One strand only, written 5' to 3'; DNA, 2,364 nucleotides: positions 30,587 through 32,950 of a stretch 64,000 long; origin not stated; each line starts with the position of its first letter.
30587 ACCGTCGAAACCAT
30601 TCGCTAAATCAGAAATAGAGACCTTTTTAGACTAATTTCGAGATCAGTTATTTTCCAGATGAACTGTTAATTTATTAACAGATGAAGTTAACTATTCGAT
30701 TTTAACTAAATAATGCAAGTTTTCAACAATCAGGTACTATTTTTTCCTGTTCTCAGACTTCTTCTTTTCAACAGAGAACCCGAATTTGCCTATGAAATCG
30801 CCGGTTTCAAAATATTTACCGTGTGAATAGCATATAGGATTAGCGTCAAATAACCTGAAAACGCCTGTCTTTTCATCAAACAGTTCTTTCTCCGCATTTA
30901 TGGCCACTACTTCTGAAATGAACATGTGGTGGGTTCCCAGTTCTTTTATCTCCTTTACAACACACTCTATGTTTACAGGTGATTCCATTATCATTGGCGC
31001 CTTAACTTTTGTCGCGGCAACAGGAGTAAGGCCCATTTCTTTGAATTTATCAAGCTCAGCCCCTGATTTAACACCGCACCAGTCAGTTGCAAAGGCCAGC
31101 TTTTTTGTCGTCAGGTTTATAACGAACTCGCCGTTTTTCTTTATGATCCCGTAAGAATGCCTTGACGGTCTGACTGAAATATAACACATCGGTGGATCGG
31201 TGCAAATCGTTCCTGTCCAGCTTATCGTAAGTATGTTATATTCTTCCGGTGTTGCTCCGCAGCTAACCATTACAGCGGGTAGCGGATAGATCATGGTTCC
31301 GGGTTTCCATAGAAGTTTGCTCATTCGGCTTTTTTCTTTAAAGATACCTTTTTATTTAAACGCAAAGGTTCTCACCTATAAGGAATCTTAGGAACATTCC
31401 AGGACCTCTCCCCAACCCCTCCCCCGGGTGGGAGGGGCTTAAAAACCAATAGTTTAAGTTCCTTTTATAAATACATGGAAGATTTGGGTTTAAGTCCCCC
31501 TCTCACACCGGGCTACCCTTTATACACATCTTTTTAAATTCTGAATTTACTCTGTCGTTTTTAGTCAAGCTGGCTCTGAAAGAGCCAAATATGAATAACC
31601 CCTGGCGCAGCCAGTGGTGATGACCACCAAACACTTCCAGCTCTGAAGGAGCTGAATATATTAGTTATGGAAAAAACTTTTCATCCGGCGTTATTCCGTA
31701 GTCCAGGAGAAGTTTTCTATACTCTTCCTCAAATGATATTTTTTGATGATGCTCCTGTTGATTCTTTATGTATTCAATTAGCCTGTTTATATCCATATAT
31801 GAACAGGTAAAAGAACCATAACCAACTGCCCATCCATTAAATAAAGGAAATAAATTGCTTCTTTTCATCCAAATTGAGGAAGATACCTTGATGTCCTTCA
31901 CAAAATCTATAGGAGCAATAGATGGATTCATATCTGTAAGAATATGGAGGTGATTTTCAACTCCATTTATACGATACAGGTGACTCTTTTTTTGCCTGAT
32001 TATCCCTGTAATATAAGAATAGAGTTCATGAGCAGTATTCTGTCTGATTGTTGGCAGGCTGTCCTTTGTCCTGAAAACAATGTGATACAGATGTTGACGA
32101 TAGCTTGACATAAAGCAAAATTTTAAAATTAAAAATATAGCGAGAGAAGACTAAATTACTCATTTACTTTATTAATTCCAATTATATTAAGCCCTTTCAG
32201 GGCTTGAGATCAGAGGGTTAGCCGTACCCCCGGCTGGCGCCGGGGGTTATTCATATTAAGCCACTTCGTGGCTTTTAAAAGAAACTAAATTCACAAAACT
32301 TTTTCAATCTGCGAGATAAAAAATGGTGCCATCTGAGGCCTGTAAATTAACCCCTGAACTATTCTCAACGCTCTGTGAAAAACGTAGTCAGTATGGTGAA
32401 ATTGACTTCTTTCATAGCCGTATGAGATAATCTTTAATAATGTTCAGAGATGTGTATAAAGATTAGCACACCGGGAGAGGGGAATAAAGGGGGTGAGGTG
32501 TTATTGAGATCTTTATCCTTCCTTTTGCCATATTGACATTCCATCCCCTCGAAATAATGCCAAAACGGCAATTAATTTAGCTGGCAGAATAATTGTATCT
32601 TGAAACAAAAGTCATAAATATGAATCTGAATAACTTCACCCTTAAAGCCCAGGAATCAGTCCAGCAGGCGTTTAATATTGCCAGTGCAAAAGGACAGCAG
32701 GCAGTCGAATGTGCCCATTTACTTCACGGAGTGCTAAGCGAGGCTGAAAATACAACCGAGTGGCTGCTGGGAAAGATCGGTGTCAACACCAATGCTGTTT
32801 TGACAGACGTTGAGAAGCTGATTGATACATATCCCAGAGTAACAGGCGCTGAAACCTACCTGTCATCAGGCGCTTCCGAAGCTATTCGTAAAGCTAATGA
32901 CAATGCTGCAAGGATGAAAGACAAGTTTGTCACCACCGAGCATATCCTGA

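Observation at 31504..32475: Element with Tn5-type ends and a 9-bp target duplication that carries an IS200/RAYT-type HUH transposase instead of a DDE transposase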

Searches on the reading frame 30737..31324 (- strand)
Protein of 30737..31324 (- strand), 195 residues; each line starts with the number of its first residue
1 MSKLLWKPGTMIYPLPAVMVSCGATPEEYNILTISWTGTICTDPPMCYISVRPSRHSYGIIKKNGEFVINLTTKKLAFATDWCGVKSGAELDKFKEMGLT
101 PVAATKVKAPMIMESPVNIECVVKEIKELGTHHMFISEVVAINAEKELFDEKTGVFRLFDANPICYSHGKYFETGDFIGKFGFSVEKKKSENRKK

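Call 85: find_encoding_contigs(protein=window:30737-31324:-, flank=3000, max_places=8)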
Protein window:30737-31324:- (195 aa): no gene with exactly this product is on record in the collection.

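Call 87: find_homologous_proteins(query=window:30737-31324:-, max_evalue=1e-60)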
Query window:30737-31324:- (195 aa): 7753 proteins with E <= 1e-60 among 8000 candidates; the best 120 are listed.
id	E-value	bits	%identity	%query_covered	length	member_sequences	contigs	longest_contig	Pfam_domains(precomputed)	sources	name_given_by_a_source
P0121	7.2e-128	442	99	100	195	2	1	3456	PF01613.25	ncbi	ncbi:MAG: flavin reductase family protein [Bacteroidales bacterium]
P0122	5.6e-112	390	84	100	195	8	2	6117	PF01613.25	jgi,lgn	-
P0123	1.6e-111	389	85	100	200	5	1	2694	PF01613.25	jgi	jgi:flavin reductase (DIM6/NTAB) family NADH-FMN oxidoreductase RutF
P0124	1.9e-111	388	85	95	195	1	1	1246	PF01613.25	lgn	-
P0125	7.5e-111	387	84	99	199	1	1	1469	PF01613.25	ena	-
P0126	1.1e-110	386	86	97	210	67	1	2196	PF01613.25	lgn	-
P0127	1.4e-110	386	84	95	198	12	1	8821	PF01613.25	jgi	jgi:flavin reductase (DIM6/NTAB) family NADH-FMN oxidoreductase RutF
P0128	1.7e-110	385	82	99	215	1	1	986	PF01613.25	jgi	jgi:flavin reductase (DIM6/NTAB) family NADH-FMN oxidoreductase RutF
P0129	2.4e-110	385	82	100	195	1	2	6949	PF01613.25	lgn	-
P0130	2.5e-110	385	85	99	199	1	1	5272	PF01613.25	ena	-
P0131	8.5e-110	383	84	95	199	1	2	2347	PF01613.25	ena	-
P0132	9.1e-110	383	83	98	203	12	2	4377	PF01613.25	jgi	jgi:flavin reductase (DIM6/NTAB) family NADH-FMN oxidoreductase RutF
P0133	9.7e-110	383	82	99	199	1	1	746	PF01613.25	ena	-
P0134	1.1e-109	383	83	100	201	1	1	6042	PF01613.25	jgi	jgi:flavin reductase (DIM6/NTAB) family NADH-FMN oxidoreductase RutF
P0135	1.5e-109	382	85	95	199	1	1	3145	PF01613.25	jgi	jgi:flavin reductase (DIM6/NTAB) family NADH-FMN oxidoreductase RutF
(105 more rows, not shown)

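Call 88: find_encoding_contigs(protein=P0121, flank=3500, max_places=5)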
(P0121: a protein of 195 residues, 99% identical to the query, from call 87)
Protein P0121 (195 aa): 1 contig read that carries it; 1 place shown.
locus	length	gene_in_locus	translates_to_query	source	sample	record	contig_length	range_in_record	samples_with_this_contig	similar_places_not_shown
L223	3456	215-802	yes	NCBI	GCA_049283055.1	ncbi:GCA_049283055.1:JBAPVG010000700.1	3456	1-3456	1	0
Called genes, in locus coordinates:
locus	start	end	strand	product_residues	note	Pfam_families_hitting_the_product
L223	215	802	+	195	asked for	PF01613:Flavin_Reduct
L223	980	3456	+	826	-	PF00005:ABC_tran, PF19055:ABC2_membrane_7 (weak), PF01061:ABC2_membrane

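Call 89: find_encoding_contigs(protein=P0122, flank=3500, max_places=5)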
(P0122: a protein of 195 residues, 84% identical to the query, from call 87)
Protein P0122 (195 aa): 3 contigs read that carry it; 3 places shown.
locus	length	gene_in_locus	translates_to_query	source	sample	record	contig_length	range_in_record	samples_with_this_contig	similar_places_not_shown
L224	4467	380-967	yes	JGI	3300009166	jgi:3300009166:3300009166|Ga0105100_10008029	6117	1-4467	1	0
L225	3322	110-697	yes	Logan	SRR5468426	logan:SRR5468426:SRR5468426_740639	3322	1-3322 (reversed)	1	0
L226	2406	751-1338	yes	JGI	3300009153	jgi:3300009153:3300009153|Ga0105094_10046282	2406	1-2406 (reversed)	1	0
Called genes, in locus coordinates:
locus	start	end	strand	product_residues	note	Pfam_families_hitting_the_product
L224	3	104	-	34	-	?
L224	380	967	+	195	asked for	PF01613:Flavin_Reduct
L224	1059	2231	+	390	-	PF00005:ABC_tran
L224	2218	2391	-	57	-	-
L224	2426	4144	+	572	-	PF01061:ABC2_membrane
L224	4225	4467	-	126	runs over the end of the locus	PF09345:SiaC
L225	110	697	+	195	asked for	PF01613:Flavin_Reduct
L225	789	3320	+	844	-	?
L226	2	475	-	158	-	?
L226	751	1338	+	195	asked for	PF01613:Flavin_Reduct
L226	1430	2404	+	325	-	?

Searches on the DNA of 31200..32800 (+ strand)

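Call 80: search_rna_families(source=window, start=31200, end=32800, threshold=evalue, max_evalue=1)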
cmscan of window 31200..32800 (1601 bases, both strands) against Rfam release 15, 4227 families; matches with E-value up to 1: 1.
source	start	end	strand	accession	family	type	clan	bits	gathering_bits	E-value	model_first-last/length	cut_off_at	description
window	31837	31966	-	RF01233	snoU109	Gene; snRNA; snoRNA; HACA-box;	-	25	43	0.28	1-134/134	no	Small nucleolar RNA U109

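Call 84: search_dna_similar(query=window:31513-32466:+, collection=plasmids, mode=distant, max_rows=10)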
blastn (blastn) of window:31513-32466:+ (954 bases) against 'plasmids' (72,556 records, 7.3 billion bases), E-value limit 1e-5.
No match.
